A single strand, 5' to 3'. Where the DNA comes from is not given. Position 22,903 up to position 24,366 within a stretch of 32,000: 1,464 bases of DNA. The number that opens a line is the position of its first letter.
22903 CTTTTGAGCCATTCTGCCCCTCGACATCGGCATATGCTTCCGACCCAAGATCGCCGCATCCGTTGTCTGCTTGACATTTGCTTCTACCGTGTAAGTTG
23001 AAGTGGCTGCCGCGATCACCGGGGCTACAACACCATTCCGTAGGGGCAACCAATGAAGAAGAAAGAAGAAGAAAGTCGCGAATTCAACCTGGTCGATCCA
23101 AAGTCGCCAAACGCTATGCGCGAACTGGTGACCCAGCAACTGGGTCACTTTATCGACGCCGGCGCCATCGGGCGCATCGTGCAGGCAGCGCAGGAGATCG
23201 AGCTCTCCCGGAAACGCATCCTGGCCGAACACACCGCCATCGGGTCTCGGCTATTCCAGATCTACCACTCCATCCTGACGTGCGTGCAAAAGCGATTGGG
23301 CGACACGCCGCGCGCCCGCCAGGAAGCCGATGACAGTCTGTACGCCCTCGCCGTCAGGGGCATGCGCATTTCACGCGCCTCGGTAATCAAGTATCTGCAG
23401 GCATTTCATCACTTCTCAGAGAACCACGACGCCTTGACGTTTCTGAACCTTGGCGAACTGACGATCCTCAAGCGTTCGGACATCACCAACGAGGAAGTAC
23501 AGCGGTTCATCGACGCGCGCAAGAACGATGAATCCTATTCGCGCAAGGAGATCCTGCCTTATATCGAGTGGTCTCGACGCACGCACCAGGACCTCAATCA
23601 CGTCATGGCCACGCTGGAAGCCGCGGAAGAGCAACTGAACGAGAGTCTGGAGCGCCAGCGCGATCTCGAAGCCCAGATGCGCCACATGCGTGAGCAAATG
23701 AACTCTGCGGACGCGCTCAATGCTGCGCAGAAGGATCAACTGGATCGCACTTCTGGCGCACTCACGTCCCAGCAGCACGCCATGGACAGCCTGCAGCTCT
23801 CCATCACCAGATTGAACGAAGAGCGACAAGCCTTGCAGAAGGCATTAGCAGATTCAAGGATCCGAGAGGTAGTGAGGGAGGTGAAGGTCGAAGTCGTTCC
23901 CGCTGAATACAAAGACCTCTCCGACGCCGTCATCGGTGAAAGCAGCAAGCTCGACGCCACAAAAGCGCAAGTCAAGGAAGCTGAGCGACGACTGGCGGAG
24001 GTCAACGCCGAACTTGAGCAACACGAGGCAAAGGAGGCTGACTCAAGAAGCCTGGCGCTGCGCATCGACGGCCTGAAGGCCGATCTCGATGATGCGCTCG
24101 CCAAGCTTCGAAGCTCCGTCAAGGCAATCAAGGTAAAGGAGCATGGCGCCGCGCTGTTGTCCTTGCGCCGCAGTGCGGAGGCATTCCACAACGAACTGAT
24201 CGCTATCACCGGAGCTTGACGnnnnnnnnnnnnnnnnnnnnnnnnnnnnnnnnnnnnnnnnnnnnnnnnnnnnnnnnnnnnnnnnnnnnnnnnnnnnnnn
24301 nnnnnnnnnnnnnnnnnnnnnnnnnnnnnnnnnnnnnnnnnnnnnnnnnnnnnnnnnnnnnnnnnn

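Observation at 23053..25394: FlhD-like and FlhC-like halves fused in one polypeptide, coupled to a coiled-coil partner: candidate master activator of the element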

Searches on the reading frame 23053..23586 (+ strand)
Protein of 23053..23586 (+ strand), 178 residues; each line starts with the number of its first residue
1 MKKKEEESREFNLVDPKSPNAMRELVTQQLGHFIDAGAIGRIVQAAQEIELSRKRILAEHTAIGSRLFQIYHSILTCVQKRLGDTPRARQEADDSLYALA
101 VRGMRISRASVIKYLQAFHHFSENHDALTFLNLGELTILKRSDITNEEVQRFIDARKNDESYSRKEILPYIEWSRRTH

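Call 79: search_solved_structures(query=A8, max_evalue=10, show_alignments=2)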
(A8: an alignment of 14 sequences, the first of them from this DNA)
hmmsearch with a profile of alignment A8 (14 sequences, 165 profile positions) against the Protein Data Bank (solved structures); distinct sequences matched with E-value up to 10: 15.
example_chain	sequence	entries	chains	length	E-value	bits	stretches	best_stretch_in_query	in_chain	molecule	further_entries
3g67_A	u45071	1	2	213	0.035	17.1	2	20-74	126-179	Methyl-accepting chemotaxis protein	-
6nz3_A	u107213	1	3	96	0.047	16.7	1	3-63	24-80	Design construct XAA_GGHN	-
8qaf_A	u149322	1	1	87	0.053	16.6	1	13-47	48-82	sc-apCC-8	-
3g6b_A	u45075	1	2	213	0.058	16.4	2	11-70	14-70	Methyl-accepting chemotaxis protein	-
9cfs_A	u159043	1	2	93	0.12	15.4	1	25-93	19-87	Long regulatory protein rop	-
6cfz_A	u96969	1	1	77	0.23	14.5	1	33-94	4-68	Ask1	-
8qad_A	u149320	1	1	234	0.3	14.1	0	10-50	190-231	sc-apCC-6-LLIA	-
4g3a_A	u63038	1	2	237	0.3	14.1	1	39-88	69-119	CLIP-associating protein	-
6nx2_A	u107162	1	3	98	0.33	14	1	3-58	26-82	Design construct AAA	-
6o0i_A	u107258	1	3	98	0.34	13.9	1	3-53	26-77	Design construct XAA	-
9r1m_A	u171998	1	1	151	0.68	13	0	26-63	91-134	sc-apCC-4-LMF-1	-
6nyk_A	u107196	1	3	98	0.76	12.8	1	3-72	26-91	Design construct XAX_GGDQ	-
9r1k_A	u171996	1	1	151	2.6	11.1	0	18-50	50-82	sc-apCC-4-A7F-1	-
8a3k_UNK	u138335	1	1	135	3.2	10.8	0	26-64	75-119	sc-apCC-4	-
9r1j_A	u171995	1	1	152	3.7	10.6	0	18-50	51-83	sc-apCC-4-NR-1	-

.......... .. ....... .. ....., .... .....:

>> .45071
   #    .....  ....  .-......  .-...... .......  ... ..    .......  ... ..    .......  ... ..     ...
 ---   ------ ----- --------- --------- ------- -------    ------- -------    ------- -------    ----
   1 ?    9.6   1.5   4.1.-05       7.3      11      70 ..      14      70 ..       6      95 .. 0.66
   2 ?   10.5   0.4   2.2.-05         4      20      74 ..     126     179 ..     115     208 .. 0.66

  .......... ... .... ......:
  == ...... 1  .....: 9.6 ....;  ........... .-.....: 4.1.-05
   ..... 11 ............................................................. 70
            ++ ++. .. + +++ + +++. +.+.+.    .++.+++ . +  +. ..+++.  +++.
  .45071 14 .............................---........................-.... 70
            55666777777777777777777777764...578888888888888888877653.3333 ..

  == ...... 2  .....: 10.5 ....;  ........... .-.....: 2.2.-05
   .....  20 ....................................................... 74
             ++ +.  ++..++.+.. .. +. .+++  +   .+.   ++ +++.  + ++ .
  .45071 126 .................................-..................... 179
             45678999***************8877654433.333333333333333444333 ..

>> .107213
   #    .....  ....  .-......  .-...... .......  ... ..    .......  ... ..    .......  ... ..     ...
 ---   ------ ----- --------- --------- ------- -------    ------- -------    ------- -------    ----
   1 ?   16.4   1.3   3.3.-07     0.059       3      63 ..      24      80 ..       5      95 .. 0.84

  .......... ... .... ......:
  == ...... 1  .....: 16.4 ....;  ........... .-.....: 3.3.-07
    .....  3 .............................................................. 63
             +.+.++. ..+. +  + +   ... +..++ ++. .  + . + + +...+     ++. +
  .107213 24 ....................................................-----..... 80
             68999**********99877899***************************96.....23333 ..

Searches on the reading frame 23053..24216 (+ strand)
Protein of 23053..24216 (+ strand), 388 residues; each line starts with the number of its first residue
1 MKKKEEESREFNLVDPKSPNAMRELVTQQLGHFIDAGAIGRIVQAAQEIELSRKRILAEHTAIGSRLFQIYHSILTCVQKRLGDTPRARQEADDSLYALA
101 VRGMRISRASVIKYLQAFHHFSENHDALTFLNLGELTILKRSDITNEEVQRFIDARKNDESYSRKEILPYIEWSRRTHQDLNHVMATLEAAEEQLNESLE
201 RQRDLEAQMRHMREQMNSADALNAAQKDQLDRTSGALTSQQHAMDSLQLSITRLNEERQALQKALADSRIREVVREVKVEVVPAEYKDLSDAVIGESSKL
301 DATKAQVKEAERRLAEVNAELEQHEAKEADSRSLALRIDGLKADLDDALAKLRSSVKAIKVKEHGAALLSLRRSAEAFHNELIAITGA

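Call 3: search_protein_families(library=pfam, proteins=[window:23053-24216:+], max_evalue=10)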
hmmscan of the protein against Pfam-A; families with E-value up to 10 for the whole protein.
window:23053-24216:+ (388 aa): 19 families
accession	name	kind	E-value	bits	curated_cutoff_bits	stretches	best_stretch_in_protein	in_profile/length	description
PF08826.15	DMPK_coil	-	0.0027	18.2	22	1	178-217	17-56/61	DMPK coiled coil domain like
PF04102.17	SlyX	-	0.053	14.6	30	2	287-327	20-60/67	SlyX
PF10498.14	IFT57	-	0.085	12.2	40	2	258-361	249-351/360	Intra-flagellar transport protein 57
PF16326.10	ABC_tran_CTD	-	0.12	13.1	32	3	240-269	6-35/69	ABC transporter C-terminal domain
PF21342.2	SoxA-TsdA_cyt-c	-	0.39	11.2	27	1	178-231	21-74/88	SoxA/TsdA, cytochrome c domain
PF22788.2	COP9_hel_rpt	-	0.41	10.6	27.2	1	207-286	2-83/232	COP9 signalosome complex subunit 3, N-terminal helical repeats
PF02050.21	FliJ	-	0.74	10.5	28.4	1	188-271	7-88/123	Flagellar FliJ protein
PF14712.11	Snapin_Pallidin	-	0.81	10.6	29.6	1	182-260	9-87/89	Snapin/Pallidin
PF13851.11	GAS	-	0.88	9.4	32.3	1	175-277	39-140/200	Growth-arrest specific micro-tubule binding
PF07889.17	DUF1664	-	1.1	9.8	34.6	1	177-260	35-119/124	Protein of unknown function (DUF1664)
PF25516.1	PTPase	-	1.5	9.2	27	1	266-313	9-56/79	Phosphotyrosine protein phosphatase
PF22813.1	TcaA_2nd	-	2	9.3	26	1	147-199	18-70/103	TcaA protein second domain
PF18595.6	Nuf2_DHR10-like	-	2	9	28.4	2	299-345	3-87/117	Nuf2, DHR10-like domain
PF11932.13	DUF3450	-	2.9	7.6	32.6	1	176-266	13-103/241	Protein of unknown function (DUF3450)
PF09720.15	Unstab_antitox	-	3.5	8.2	23.3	1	301-319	25-43/54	Putative addiction module component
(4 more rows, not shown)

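Call 4: search_protein_families(library=ncbifam, proteins=[window:23053-24216:+], max_evalue=10)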
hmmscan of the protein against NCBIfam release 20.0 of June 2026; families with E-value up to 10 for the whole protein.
window:23053-24216:+ (388 aa): 20 families
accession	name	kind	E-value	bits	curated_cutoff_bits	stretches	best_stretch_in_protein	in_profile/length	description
TIGR02168.1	SMC_prok_B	equivalog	6.4e-07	27.5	567.35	1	173-362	680-869/1181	chromosome segregation protein SMC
NF003034.1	PRK03918.1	equivalog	9.4e-05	20.6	700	1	237-382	614-756/878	DNA double-strand break repair ATPase Rad50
TIGR02169.1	SMC_prok_A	equivalog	0.00045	18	729.4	1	151-358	245-453/1165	chromosome segregation protein SMC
TIGR02473.1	flagell_FliJ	equivalog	0.0041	17.5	50.45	1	176-277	17-114/141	flagellar export protein FliJ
NF033930.1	pneumo_PspA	exception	0.0088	14.8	850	1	164-333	30-192/659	pneumococcal surface protein A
TIGR04523.1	Mplasa_alph_rch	subfamily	0.015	13.2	270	1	172-362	307-494/745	helix-rich protein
NF045487.1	ASRP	equivalog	0.018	13.7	300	2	293-360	113-214/593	archaea-specific SMC-related protein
NF002572.0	PRK02224.1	equivalog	0.019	13.2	1087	1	145-361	218-433/888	DNA double-strand break repair ATPase Rad50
NF041035.1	Rad50_Halo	equivalog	0.02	13.3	1000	1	146-354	219-698/883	DNA double-strand break repair ATPase Rad50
NF033885.1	conj_TraP_IncI1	equivalog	0.034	13.9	135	2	285-330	101-146/217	conjugal transfer protein TraP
NF045780.1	TrlF_fam_ATP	equivalog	0.036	12.7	350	1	145-360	482-682/944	TrlF family AAA-like ATPase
NF058675.1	RcGTA_tape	equivalog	0.091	12.5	220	1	200-288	5-92/220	RcGTA-type gene transfer agent tail tape measure protein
TIGR04527.1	mycoplas_twoTM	subfamily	0.23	11.1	125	1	191-323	38-168/248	MG_279/MG_280 family protein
NF038350.1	taxis_HmpF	equivalog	1.4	7.2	200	2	149-322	203-376/553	pilus motility taxis protein HmpF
NF002556.0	PRK02119.1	equivalog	1.8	8.8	119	1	225-264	20-59/73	hypothetical protein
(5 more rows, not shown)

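Call 46: search_protein_families(library=pfam, alignment_id=A4, max_evalue=1)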
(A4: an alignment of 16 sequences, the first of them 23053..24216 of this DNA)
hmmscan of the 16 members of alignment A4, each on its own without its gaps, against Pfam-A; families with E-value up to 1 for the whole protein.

A. member 1, window:23053-24216:+ (388 aa): 9 families
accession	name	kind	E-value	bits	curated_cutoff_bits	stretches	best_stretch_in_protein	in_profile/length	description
PF08826.15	DMPK_coil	-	0.0027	18.2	22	1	178-217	17-56/61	DMPK coiled coil domain like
PF04102.17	SlyX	-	0.053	14.6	30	2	287-327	20-60/67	SlyX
PF10498.14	IFT57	-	0.085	12.2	40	1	258-361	249-351/360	Intra-flagellar transport protein 57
PF16326.10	ABC_tran_CTD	-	0.12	13.1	32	0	240-269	6-35/69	ABC transporter C-terminal domain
PF21342.2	SoxA-TsdA_cyt-c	-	0.39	11.2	27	0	178-231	21-74/88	SoxA/TsdA, cytochrome c domain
PF22788.2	COP9_hel_rpt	-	0.41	10.6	27.2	1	207-286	2-83/232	COP9 signalosome complex subunit 3, N-terminal helical repeats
PF02050.21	FliJ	-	0.74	10.5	28.4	1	188-271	7-88/123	Flagellar FliJ protein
PF14712.11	Snapin_Pallidin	-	0.81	10.6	29.6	1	182-260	9-87/89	Snapin/Pallidin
PF13851.11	GAS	-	0.88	9.4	32.3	1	175-277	39-140/200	Growth-arrest specific micro-tubule binding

B. families by the number of members that match (of 16 scanned): 129 families (the first 25 are shown)
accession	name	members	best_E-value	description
PF08614.16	ATG16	9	0.0053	Autophagy protein 16 (ATG16)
PF07889.17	DUF1664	7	7e-05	Protein of unknown function (DUF1664)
PF06156.18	YabA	7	0.0028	Initiation control protein YabA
PF06818.20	Fez1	6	0.002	Fez1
PF19220.6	Rod_CreS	5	0.0016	Crescentin, rod domain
PF00038.26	Filament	4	0.00035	Intermediate filament protein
PF17675.6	APG6_N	4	0.0019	Apg6 coiled-coil region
PF07544.18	Med9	4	0.0036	RNA polymerase II transcription mediator complex subunit 9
PF19218.5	CoV_NSP3_C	4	0.0065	Coronavirus replicase NSP3, C-terminal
PF00435.27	Spectrin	4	0.0092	Spectrin repeat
PF08946.15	Osmo_CC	4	0.014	Osmosensory transporter coiled coil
PF24922.1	ACBP4_C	3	0.00043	Acyl-CoA-binding domain-containing protein 4-6, C-terminal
PF25450.1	Rab11-FIP3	3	0.02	Rab11-FIP3-like domain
PF11559.13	ADIP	3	0.023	Afadin- and alpha -actinin-Binding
PF13870.11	CCDC113_CCDC96_CC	3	0.1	CCDC113/CCDC96, coiled-coil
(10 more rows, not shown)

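Call 48: find_homologous_proteins(query=window:23053-24216:+, max_evalue=0.001)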
Query window:23053-24216:+ (388 aa): 15 proteins with E <= 0.001 among 8000 candidates.
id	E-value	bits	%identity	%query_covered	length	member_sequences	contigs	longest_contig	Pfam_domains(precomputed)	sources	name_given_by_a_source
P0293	5.4e-231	784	97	100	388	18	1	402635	-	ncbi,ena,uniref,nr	ncbi:hypothetical protein [Cupriavidus oxalaticus]|uniref:Chromosome partition protein Smc n=1 Tax=C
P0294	3.5e-191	653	81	97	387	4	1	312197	-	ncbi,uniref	ncbi:hypothetical protein ACIP1U_15925 [Cupriavidus sp. NPDC089707]|uniref:hypothetical protein n=1 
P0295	7.9e-161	553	68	100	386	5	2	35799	-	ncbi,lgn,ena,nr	nr:hypothetical protein [uncultured Cupriavidus sp.]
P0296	1.2e-159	549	68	99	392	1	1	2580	-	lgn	-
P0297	3.6e-159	548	67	100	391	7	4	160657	-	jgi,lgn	jgi:hypothetical protein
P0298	4.9e-158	544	66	100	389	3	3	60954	PF08826.16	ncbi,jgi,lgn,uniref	ncbi:hypothetical protein [Cupriavidus plantarum]|uniref:hypothetical protein n=1 Tax=Cupriavidus pl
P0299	2.2e-157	542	67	97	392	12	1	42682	-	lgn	-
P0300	4.4e-157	541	66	100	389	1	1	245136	PF08826.16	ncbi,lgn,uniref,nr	ncbi:hypothetical protein [Cupriavidus agavae]|uniref:Chromosome partition protein Smc n=1 Tax=Cupri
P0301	6.4e-153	527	66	97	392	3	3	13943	-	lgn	-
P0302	3.2e-131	456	58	98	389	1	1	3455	-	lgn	-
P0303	2.9e-79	285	41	98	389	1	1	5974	-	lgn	-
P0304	5.3e-71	258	41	94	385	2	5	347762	-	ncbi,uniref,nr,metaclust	ncbi:hypothetical protein [Cupriavidus basilensis]|uniref:hypothetical protein n=1 Tax=Cupriavidus b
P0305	2.5e-66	243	69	43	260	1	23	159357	-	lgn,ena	-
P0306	3.0e-64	236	36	97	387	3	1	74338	-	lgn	-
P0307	2.2e-49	187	42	66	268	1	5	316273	-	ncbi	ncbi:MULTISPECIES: hypothetical protein [Cupriavidus]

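Call 54: predict_structure(alignment_id=A5)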
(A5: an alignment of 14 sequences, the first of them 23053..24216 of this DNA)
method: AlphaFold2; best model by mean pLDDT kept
length: 388 residues; sequences in the alignment: 14
mean_pLDDT: 72.4   pTM: 0.30
mean pLDDT of the five models: 72.4, 71.7, 70.4, 69.8, 62.3
residues with pLDDT >= 90: 13; 70-90: 254; 50-70: 68; < 50: 53
segments of 3 or more residues with pLDDT < 50: 1-18, 124-144, 270-280
pLDDT, mean of each block of 10 residues (from residue 1): 33 42 76 80 79 79 85 89 87 91 87 80 44 36 53 59 57 76 82 85 84 73 70 82 85 86 67 30 53 71 82 85 83 85 87 69 71 87 77
secondary structure, 60 per line:
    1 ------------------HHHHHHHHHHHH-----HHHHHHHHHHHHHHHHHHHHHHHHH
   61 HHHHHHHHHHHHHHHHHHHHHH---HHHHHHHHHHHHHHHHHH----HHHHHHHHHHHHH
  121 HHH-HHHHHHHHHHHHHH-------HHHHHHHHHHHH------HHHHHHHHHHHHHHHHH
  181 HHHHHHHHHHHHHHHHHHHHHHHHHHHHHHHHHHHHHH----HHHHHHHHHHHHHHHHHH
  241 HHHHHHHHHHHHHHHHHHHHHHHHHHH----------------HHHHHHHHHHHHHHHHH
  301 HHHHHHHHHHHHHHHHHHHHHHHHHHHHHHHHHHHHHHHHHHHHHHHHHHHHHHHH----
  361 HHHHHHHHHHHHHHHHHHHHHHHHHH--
elements in order: H19-30 H36-82 H86-103 H108-123 H125-138 H146-157 H164-218 H223-267 H284-356 H361-386

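Call 59: fold_search(model_id=the predicted structure, library=pdb)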
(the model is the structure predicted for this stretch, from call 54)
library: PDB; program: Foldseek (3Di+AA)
matches with E <= 10: 358; with E <= 0.001: 0
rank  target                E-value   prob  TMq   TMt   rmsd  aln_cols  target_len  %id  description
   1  8bhf_n1               5.5e-01  0.15  0.13  0.19  21.1       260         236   14  Cryo-EM structure of stalled rabbit 80S ribosomes in complex with human CCR4-NOT and CNOT4 (released 2023-09-06)
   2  8jut_C                5.5e-01  0.14  0.11  0.21  22.6       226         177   14  rat megalin RAP complex (released 2024-06-19)
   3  4mrn_A                5.5e-01  0.11  0.12  0.09  27.1       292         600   10  Structure of a bacterial Atm1-family ABC transporter (released 2014-03-19)
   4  6zbl_A                6.1e-01  0.21  0.19  0.12  35.2       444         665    9  Plasmodium falciparum merozoite surface protein 1 dimer, conformation 2 (released 2021-05-19)
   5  6h2e_P                6.7e-01  0.23  0.15  0.20  21.2       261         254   12  Structure of the soluble AhlC of the tripartite alpha-pore forming toxin, AHL, from Aeromonas hydrophila. (released 2019-07-10)
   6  9ngj_A                7.1e-01  0.28  0.21  0.15  24.2       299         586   10  CryoEM structure of human ABCD3 bound to Phytanoyl-CoA (released 2025-12-17)
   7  6kgo                  7.4e-01  0.47  0.16  0.11   9.6       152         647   14  LSD1-S2157 five-membered ring adduct model (released 2020-03-25)
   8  6par_B                7.4e-01  0.09  0.11  0.08  28.2       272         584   15  Structure of a bacterial Atm1-family ABC exporter with MgAMPPNP bound (released 2020-06-24)
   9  4mrn_B                8.2e-01  0.07  0.11  0.08  29.1       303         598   14  Structure of a bacterial Atm1-family ABC transporter (released 2014-03-19)
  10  6r1j_J                8.7e-01  0.23  0.15  0.20  20.4       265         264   12  Structure of the soluble AhlC triple head mutant of the tripartite alpha-pore forming toxin, AHL, from Aeromonas hydro (released 2019-07-10)
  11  5afq_B                9.1e-01  0.23  0.16  0.15  26.1       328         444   10  Crystal structure of RPC62 - RPC32 beta (released 2015-10-07)
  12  8snb_8S               1.0e+00  0.20  0.15  0.19  40.0       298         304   15  atomic model of sea urchin sperm doublet microtubule (48-nm periodicity) (released 2023-06-28)
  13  7vqu                  1.1e+00  0.38  0.16  0.11   9.5       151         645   14  Crystal structure of LSD1 in complex with compound S1427 (released 2022-06-01)
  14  8qoe_A                1.1e+00  0.33  0.19  0.14  23.0       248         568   11  Inward-facing conformation of the ABC transporter BmrA (released 2023-12-20)
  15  7zdg_C                1.1e+00  0.14  0.14  0.10  23.2       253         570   14  IF(heme/confined) conformation of CydDC (Dataset-5) (released 2023-04-19)
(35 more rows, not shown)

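Call 80: search_protein_families(library=phrogs, proteins=[window:23053-24216:+], max_evalue=0.1)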
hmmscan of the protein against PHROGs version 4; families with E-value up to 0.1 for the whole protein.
window:23053-24216:+ (388 aa): 3 families
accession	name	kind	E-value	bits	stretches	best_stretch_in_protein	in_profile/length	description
phrog_167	-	tail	9.4e-06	24.6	1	180-383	111-293/1555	tail length tape measure protein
phrog_3590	-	unknown function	0.0096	16.3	1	156-347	183-359/481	-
phrog_4704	-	tail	0.011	15.4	1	183-328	35-165/625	tail length tape measure protein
